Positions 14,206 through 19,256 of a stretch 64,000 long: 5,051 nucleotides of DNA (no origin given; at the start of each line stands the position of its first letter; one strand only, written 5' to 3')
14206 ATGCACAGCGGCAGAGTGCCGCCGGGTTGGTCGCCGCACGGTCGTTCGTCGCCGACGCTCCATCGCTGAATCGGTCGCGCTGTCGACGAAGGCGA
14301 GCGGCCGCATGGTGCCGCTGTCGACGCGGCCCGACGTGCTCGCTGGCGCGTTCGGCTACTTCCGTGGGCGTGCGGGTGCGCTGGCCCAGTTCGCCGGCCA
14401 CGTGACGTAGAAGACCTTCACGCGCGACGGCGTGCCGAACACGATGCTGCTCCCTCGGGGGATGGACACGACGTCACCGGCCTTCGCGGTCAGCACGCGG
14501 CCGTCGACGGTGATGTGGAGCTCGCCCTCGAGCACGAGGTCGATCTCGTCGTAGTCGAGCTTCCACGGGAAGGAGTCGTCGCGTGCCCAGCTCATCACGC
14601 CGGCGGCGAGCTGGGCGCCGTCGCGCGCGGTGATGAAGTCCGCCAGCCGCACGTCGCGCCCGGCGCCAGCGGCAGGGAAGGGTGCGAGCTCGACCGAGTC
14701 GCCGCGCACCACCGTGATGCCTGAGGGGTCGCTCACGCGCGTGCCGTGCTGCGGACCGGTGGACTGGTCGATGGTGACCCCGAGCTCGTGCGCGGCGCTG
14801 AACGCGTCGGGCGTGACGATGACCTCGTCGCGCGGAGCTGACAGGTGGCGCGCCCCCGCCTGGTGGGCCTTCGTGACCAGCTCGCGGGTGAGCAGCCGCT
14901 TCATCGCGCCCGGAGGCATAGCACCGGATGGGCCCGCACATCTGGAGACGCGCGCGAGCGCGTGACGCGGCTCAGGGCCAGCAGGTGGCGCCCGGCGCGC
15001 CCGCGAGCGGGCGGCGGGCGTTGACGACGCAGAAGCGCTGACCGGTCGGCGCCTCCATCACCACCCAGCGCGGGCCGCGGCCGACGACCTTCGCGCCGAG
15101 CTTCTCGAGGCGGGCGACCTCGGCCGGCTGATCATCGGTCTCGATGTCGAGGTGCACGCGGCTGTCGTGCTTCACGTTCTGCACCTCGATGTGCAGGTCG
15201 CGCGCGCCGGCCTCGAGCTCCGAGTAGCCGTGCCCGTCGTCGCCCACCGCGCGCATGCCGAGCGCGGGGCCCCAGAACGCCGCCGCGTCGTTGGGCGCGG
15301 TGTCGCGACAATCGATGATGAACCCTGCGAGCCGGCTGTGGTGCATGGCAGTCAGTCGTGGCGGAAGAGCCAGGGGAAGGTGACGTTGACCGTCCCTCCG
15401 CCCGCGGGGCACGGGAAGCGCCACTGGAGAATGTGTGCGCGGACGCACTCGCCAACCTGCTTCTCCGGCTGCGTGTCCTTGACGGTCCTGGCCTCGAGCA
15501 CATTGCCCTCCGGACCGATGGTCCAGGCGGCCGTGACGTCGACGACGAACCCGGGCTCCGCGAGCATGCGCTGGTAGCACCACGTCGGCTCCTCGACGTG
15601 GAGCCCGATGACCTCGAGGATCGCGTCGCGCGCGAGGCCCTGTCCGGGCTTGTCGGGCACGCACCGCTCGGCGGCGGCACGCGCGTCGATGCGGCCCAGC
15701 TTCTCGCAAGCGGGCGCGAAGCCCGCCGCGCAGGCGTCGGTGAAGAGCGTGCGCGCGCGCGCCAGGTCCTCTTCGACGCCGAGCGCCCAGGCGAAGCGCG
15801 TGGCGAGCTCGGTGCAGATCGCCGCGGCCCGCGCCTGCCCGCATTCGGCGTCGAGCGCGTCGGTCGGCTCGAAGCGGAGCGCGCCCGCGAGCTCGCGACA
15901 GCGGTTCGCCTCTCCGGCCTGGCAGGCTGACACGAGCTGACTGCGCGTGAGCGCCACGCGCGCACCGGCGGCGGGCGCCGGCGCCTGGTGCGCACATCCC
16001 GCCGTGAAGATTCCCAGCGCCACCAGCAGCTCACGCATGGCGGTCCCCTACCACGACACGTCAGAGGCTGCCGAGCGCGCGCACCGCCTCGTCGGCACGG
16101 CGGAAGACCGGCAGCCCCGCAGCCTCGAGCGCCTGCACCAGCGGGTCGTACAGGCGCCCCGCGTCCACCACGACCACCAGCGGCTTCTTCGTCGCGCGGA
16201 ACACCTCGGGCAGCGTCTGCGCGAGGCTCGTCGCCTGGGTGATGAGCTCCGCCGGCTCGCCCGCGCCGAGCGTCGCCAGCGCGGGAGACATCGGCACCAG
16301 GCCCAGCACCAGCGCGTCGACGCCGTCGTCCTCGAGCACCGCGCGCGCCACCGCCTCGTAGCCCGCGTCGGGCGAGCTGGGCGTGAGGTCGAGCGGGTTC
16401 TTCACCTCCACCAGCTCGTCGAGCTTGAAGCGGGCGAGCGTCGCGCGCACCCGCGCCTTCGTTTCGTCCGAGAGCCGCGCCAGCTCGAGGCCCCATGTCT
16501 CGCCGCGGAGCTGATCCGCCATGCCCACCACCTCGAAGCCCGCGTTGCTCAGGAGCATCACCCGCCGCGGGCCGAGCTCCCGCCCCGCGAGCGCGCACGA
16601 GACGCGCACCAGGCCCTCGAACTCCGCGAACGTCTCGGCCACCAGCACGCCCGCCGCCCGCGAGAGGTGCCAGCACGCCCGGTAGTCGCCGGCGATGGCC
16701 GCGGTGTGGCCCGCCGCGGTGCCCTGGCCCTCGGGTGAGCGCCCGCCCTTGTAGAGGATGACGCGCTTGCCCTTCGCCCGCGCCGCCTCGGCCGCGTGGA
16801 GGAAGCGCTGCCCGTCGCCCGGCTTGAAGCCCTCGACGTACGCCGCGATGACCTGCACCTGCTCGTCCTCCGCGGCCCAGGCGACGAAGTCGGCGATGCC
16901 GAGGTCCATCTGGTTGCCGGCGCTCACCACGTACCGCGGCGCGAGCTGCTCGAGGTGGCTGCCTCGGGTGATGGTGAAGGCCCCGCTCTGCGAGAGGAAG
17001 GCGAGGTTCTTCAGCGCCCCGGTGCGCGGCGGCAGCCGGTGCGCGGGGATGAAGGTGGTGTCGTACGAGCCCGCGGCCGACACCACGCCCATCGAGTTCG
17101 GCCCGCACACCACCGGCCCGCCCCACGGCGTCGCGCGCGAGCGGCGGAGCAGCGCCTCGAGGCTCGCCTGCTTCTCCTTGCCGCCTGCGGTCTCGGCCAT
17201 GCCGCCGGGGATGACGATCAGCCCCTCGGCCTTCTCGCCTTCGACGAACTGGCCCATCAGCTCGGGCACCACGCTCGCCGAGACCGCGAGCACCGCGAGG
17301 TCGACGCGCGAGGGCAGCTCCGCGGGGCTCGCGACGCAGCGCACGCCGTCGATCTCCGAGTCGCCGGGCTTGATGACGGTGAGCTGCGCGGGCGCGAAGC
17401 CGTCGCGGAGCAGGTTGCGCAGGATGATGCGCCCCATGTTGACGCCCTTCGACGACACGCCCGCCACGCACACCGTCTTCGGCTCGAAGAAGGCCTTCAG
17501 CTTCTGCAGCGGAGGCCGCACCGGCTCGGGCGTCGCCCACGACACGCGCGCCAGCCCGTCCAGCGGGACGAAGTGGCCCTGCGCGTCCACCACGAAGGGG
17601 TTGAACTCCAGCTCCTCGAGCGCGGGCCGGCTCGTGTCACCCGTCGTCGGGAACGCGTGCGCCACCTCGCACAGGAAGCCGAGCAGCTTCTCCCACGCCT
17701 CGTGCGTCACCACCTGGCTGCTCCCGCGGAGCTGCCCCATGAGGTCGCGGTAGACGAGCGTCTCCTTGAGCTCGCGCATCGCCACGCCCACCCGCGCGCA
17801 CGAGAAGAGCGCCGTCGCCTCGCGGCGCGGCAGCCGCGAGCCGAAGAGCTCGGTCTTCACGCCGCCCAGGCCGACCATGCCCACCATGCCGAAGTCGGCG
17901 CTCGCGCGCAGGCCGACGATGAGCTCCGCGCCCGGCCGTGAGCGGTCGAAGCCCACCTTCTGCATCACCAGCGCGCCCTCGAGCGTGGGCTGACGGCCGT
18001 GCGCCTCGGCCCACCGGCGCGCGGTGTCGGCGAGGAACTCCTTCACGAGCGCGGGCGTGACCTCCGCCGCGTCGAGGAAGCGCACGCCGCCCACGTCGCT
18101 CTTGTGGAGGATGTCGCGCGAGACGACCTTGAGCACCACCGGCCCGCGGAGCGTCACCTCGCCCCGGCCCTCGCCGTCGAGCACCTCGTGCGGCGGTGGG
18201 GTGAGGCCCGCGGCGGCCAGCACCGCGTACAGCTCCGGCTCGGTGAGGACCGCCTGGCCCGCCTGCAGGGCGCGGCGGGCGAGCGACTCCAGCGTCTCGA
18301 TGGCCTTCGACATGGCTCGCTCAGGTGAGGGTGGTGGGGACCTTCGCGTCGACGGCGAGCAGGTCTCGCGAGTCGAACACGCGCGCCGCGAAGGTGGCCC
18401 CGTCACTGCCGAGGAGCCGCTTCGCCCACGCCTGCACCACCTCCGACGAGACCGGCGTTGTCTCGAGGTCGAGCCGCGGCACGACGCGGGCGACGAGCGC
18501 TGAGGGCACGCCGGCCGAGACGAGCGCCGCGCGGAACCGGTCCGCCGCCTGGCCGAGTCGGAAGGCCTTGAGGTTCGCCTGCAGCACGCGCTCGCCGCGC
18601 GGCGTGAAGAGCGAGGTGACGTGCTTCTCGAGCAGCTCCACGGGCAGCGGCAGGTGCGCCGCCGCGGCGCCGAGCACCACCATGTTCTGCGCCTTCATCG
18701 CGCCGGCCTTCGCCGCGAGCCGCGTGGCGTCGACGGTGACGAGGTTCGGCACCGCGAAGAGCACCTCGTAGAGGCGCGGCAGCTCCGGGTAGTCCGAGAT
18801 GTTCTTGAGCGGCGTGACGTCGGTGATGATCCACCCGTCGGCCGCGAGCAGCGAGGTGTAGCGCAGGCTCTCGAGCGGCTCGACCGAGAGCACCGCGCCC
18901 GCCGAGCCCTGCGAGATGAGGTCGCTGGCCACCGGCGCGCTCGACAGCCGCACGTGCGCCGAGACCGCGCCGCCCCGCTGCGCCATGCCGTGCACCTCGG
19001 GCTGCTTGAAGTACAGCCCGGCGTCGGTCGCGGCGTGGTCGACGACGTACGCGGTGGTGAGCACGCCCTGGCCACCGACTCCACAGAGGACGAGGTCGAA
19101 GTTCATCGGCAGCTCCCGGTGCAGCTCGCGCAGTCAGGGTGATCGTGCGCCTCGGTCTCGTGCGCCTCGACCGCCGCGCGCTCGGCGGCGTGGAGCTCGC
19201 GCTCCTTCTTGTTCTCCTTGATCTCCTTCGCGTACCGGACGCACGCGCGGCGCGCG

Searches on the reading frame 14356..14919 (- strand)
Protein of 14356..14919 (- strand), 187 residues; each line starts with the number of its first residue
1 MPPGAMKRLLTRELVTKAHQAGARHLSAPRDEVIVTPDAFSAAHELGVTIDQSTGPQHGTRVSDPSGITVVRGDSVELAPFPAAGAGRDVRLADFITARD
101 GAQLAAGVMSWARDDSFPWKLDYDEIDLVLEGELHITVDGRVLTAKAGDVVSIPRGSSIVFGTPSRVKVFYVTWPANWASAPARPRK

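Call 22: search_protein_families(library=pfam, proteins=[window:14356-14919:-], max_evalue=0.01)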
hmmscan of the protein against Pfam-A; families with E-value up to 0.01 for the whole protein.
window:14356-14919:- (187 aa): 4 families
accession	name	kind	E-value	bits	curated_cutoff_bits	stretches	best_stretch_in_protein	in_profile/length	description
PF06249.18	EutQ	-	1.1e-35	123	21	1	58-180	28-152/152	Ethanolamine utilisation protein EutQ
PF07883.17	Cupin_2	-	5.3e-07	29.7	27.2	1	124-157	19-52/70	Cupin domain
PF05899.18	Cupin_3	-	1.5e-06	28.3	23.5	1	117-158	19-61/74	EutQ-like cupin domain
PF12852.13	Cupin_6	-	0.0091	16.2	26.7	0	118-166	25-79/183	Cupin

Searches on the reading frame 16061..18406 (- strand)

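Call 82: search_protein_families(library=pfam, proteins=[window:16061-18406:-], max_evalue=0.001)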
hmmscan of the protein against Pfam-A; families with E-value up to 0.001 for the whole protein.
window:16061-18406:- (781 aa): 3 families
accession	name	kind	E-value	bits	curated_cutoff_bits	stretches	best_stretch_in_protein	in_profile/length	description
PF13607.11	Succ_CoA_lig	-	1.1e-34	119.6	27.4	1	467-600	3-135/138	Succinyl-CoA ligase like flavodoxin domain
PF13549.11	ATP-grasp_5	-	6.5e-23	81.7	27.6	1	46-280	2-213/221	ATP-grasp domain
PF13380.12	CoA_binding_2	-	1.6e-11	45.1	22.8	1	310-441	1-113/116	CoA binding domain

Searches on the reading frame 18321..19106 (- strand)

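Call 23: search_protein_families(library=pfam, proteins=[window:18321-19106:-], max_evalue=0.01)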
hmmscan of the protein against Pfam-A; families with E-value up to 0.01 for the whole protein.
window:18321-19106:- (261 aa): 1 family
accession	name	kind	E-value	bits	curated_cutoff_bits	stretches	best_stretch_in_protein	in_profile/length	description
PF01558.24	POR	-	6.1e-32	111.6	27.4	1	11-185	1-171/173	Pyruvate ferredoxin/flavodoxin oxidoreductase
